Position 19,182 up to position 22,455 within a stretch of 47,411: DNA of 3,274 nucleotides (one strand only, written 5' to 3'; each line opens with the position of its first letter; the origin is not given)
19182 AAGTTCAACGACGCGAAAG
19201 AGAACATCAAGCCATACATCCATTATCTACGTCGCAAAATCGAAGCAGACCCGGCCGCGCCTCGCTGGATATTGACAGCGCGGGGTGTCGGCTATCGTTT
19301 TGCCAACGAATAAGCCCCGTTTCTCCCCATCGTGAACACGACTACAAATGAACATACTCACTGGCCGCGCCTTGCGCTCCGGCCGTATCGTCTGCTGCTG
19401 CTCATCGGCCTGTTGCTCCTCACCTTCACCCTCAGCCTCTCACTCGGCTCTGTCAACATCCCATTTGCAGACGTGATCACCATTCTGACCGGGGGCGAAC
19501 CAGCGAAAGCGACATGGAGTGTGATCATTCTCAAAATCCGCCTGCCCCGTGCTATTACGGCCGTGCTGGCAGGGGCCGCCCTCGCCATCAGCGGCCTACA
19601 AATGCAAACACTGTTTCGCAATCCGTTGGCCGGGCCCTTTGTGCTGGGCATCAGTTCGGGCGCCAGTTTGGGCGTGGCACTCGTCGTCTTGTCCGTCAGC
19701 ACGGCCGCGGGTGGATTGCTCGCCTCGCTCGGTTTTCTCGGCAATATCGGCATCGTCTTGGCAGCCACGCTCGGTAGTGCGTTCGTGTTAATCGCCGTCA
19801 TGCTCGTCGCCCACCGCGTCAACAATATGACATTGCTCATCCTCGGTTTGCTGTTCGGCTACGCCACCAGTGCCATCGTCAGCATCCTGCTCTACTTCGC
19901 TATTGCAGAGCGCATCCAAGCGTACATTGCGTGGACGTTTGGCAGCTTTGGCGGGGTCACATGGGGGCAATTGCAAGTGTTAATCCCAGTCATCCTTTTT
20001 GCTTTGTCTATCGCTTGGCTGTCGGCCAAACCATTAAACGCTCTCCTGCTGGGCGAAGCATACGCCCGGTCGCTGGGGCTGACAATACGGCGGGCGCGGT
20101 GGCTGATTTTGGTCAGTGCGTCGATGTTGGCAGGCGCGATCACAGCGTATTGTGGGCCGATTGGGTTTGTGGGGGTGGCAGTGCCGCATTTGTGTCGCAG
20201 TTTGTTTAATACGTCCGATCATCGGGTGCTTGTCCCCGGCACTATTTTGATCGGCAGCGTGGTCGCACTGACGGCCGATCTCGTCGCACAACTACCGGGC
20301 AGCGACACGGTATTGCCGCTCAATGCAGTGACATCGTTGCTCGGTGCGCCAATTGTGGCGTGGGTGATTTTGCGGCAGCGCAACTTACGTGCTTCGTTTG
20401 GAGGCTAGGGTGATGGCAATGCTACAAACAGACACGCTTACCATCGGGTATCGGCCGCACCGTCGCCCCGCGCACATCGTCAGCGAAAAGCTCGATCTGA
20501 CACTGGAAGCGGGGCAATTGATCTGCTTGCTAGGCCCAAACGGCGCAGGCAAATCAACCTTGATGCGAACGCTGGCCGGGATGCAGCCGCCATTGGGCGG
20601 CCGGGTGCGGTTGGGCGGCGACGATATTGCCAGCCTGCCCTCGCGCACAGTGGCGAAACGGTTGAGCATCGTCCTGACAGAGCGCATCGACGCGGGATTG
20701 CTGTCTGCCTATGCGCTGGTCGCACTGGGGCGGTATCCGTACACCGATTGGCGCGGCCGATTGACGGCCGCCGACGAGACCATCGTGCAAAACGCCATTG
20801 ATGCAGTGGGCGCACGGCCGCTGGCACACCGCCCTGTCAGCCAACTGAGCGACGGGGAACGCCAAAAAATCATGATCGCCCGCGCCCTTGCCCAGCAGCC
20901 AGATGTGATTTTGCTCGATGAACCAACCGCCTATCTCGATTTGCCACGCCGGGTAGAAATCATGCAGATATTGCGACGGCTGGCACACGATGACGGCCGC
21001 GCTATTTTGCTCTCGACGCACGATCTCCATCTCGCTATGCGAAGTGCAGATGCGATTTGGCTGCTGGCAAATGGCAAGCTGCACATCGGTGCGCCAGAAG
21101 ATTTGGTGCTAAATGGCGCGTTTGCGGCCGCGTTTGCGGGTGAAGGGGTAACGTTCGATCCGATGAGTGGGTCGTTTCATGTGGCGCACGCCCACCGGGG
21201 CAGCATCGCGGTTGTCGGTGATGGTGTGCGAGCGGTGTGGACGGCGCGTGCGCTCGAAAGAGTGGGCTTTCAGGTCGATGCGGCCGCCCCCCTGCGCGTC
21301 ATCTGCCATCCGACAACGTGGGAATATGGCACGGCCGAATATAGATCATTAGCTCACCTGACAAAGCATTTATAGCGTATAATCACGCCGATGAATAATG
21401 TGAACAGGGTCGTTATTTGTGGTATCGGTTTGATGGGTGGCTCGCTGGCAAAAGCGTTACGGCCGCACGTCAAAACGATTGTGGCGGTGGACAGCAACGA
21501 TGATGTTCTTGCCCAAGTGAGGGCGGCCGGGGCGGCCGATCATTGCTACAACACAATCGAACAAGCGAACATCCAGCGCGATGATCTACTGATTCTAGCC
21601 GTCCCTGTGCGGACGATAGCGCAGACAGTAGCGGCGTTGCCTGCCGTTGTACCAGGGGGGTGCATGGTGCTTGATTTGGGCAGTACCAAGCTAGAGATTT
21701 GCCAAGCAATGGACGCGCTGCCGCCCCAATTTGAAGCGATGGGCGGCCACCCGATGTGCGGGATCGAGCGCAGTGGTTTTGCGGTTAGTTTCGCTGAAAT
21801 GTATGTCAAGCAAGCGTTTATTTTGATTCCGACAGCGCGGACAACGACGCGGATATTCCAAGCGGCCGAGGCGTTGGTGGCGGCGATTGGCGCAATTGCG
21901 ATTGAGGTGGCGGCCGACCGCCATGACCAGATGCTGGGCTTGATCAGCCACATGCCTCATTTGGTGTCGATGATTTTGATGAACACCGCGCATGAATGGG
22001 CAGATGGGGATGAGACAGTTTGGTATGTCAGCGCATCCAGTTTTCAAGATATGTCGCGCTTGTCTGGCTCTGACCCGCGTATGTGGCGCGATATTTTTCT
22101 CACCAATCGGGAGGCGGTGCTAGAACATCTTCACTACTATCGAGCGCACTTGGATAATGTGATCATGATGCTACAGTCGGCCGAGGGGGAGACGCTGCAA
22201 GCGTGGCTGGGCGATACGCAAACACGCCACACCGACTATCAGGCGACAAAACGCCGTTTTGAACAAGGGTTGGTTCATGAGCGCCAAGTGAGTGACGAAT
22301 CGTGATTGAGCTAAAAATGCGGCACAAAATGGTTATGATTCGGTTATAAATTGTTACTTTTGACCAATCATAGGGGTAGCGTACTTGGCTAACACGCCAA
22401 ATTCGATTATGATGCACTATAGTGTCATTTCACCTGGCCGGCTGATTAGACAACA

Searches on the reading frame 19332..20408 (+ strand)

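Call 34: search_protein_families(library=pfam, proteins=[window:19332-20408:+], max_evalue=0.001)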
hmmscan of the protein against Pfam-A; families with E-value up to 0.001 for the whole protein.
window:19332-20408:+ (358 aa): 1 family
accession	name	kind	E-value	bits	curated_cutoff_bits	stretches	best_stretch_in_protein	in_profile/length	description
PF01032.23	FecCD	-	3e-75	253.6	26.5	1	27-348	1-311/311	FecCD transport family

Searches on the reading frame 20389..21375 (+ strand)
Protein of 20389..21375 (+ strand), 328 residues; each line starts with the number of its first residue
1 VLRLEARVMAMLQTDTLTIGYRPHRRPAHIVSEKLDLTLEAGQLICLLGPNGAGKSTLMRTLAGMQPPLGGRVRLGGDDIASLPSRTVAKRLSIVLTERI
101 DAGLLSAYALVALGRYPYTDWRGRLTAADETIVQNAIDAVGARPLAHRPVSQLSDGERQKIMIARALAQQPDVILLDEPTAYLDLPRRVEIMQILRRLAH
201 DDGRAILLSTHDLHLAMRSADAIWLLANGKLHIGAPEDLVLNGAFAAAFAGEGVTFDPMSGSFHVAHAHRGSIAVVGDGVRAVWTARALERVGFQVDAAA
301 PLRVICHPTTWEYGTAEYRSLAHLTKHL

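Call 35: search_protein_families(library=pfam, proteins=[window:20389-21375:+], max_evalue=0.001)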
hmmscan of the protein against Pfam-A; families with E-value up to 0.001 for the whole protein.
window:20389-21375:+ (328 aa): 3 families
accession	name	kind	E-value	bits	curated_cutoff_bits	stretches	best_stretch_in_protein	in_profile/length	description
PF00005.33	ABC_tran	-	2.4e-29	103.1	25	1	34-181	3-137/137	ABC transporter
PF13304.12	AAA_21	-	4.4e-15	57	27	2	148-215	233-302/304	AAA domain, putative AbiEii toxin, Type IV TA system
PF13671.12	AAA_33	-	0.00035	21.3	27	0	44-82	1-35/143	AAA domain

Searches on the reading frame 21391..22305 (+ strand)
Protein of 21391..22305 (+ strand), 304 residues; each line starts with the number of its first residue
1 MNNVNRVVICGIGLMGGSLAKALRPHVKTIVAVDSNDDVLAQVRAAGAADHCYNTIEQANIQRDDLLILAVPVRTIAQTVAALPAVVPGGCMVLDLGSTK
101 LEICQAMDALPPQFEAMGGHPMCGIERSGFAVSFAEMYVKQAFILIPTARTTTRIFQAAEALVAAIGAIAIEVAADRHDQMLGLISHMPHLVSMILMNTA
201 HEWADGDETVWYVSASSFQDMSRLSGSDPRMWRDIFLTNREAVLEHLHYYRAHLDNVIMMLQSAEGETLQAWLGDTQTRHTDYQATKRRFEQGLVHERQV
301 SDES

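Call 35: search_protein_families(library=pfam, proteins=[window:21391-22305:+], max_evalue=0.001)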
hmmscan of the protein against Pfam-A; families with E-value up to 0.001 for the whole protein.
window:21391-22305:+ (304 aa): 6 families
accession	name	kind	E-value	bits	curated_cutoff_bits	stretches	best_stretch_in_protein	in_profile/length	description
PF02153.23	PDH_N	-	4.5e-26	91.6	26.5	1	19-169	1-151/154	Prephenate dehydrogenase, nucleotide-binding domain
PF20463.3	PDH_C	-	2.4e-25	89.3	22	1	175-273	2-100/102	Prephenate dehydrogenase, dimerization domain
PF02254.24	TrkA_N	-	7.3e-06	26.7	23.8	1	7-72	1-71/116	TrkA-N domain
PF03446.21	NAD_binding_2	-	0.00023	21.7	21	0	8-102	3-98/161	NAD binding domain of 6-phosphogluconate dehydrogenase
PF00107.32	ADH_zinc_N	-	0.00032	21.1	31.8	1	11-58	1-44/129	Zinc-binding dehydrogenase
PF03807.23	F420_oxidored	-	0.00084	20.3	21.6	0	7-83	2-79/94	NADP oxidoreductase coenzyme F420-dependent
